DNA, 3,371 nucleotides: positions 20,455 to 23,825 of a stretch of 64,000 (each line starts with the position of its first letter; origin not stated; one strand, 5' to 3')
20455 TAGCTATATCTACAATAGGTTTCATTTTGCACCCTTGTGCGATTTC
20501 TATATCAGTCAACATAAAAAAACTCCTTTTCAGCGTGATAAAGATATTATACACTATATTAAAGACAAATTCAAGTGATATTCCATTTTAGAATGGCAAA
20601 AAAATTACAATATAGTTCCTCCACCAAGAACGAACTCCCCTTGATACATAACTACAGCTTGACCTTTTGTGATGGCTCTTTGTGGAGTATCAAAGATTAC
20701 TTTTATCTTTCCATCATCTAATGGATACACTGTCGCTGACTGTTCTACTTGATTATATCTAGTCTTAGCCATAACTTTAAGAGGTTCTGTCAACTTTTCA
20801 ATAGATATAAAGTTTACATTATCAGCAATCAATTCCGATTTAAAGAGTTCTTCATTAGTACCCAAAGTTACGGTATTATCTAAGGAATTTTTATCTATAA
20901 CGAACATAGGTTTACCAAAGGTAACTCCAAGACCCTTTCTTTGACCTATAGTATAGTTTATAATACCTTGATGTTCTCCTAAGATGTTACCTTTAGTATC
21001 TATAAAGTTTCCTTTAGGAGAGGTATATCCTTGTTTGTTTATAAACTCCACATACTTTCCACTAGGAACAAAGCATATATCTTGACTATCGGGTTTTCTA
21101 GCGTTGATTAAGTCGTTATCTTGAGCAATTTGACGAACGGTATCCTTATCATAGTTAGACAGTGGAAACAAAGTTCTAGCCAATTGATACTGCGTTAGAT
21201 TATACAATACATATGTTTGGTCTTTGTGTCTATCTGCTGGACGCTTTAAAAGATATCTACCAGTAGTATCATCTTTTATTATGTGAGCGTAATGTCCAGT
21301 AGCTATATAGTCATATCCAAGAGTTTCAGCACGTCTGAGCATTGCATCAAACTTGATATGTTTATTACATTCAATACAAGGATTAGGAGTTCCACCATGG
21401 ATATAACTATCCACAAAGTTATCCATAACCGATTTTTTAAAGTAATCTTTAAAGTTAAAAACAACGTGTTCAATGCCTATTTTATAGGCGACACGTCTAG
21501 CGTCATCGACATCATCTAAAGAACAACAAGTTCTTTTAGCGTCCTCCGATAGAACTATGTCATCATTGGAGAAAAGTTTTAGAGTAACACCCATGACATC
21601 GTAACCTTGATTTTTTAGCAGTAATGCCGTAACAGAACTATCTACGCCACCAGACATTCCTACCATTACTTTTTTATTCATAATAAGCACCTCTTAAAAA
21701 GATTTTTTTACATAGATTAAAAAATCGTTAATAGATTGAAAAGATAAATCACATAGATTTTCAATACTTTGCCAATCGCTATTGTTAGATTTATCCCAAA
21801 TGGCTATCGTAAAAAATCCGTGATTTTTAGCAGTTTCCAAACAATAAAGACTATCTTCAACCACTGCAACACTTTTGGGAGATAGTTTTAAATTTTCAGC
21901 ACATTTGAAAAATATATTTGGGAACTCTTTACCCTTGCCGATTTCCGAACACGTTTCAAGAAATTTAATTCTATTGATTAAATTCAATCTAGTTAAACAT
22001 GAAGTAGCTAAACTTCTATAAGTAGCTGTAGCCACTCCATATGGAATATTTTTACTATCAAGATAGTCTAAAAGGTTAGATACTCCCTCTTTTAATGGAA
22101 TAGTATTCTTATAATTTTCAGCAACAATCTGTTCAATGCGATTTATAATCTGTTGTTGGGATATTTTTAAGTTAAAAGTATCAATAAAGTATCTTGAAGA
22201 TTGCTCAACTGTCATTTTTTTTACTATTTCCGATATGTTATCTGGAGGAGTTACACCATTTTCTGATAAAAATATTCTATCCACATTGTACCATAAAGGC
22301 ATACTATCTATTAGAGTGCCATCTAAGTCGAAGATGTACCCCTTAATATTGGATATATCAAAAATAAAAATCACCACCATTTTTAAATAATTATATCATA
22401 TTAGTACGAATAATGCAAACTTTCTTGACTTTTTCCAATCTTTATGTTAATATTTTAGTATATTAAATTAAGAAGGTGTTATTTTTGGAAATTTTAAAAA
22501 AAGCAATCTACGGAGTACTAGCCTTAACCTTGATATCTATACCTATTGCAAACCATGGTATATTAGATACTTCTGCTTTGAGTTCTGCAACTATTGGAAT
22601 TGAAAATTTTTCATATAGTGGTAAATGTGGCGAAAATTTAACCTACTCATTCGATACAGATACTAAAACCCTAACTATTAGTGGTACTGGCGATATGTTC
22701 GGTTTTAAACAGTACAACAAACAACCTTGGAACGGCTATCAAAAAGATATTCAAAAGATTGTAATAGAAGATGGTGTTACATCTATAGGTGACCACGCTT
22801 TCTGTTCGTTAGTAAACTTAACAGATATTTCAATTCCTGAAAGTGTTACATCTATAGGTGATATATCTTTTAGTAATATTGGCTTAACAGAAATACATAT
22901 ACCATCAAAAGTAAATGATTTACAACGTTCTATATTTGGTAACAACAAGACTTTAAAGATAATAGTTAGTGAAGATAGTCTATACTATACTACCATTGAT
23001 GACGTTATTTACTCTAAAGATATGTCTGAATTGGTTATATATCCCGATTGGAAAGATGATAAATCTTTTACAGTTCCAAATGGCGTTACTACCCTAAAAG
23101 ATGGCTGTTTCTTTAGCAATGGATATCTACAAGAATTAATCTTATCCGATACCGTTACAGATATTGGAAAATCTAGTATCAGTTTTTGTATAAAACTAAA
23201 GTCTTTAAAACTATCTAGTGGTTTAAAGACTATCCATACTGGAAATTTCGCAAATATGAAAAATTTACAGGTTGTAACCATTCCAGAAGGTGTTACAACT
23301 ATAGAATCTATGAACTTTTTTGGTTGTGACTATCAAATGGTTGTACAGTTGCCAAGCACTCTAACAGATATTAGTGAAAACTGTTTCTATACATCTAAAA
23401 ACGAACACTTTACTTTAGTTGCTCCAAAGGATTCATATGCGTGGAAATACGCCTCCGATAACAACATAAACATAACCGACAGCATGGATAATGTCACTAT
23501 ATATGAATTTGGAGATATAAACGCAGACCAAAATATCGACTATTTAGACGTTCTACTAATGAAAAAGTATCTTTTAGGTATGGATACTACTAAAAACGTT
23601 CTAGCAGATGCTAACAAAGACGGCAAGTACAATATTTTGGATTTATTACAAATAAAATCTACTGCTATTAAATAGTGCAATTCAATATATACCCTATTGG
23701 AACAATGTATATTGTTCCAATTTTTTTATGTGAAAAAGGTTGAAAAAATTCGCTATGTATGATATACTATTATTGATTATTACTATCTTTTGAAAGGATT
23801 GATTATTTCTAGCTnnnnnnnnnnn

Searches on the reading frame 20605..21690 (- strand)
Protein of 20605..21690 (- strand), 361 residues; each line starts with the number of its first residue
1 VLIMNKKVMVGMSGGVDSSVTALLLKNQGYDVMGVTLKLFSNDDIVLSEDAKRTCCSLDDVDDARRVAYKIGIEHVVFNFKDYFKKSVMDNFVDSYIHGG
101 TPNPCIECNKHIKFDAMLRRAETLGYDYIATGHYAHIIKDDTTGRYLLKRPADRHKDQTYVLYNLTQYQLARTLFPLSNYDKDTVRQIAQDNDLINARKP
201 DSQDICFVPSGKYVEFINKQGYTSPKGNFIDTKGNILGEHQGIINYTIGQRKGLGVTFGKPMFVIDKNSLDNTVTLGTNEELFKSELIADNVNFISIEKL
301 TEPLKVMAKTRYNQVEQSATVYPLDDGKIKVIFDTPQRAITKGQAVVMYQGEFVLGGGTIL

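Call 61: search_protein_families(library=pfam, proteins=[window:20605-21690:-], max_evalue=0.0001)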
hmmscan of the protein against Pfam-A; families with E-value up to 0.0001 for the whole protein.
window:20605-21690:- (361 aa): 5 families
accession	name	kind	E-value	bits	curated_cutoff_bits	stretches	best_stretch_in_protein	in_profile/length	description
PF03054.22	tRNA_Me_trans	-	8.7e-76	254.5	20.6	1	6-209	1-201/202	tRNA methyl transferase HUP domain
PF20258.4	tRNA_Me_trans_C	-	1.4e-21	77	20.6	1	285-360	2-77/77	Aminomethyltransferase beta-barrel domain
PF20259.3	tRNA_Me_trans_M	-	2e-17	62.9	27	1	215-277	2-65/66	tRNA methyl transferase PRC-barrel domain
PF24167.1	DUF7411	-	1.3e-05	25.3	28.7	0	7-107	2-81/194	Family of unknown function (DUF7411)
PF02540.23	NAD_synthase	-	7.3e-05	22.5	21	0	6-85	19-86/242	NAD synthase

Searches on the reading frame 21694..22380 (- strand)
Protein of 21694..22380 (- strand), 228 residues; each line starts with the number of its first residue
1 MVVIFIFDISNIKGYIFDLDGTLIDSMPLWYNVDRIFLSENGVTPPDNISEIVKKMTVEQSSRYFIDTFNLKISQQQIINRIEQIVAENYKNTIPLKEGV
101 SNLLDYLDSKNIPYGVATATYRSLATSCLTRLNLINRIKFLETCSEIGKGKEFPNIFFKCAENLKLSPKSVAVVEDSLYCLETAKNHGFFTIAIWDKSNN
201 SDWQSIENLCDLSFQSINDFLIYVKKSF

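Call 49: search_protein_families(library=pfam, proteins=[window:21694-22380:-], max_evalue=0.001)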
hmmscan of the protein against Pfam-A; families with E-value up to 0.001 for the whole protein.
window:21694-22380:- (228 aa): 3 families
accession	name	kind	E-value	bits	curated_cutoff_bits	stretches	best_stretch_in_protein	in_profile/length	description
PF13419.12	HAD_2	-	1.6e-25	90.7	23.8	1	15-194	1-178/178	Haloacid dehalogenase-like hydrolase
PF00702.32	Hydrolase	-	2e-17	64.7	26.4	1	12-188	1-191/191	haloacid dehalogenase-like hydrolase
PF12710.13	HAD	-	0.00023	22.1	27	1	16-139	2-126/189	haloacid dehalogenase-like hydrolase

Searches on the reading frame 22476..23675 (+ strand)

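Call 58: search_protein_families(library=pfam, proteins=[window:22476-23675:+], max_evalue=0.00001)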
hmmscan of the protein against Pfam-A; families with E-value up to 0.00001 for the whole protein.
window:22476-23675:+ (399 aa): 2 families
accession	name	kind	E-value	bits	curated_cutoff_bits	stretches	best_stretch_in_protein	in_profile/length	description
PF13306.12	LRR_5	-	6.2e-38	130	27.7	2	196-309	14-125/127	BspA type Leucine rich repeat region (6 copies)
PF00404.24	Dockerin_1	-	6.7e-11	42.7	22.9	1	346-394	2-53/57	Dockerin type I domain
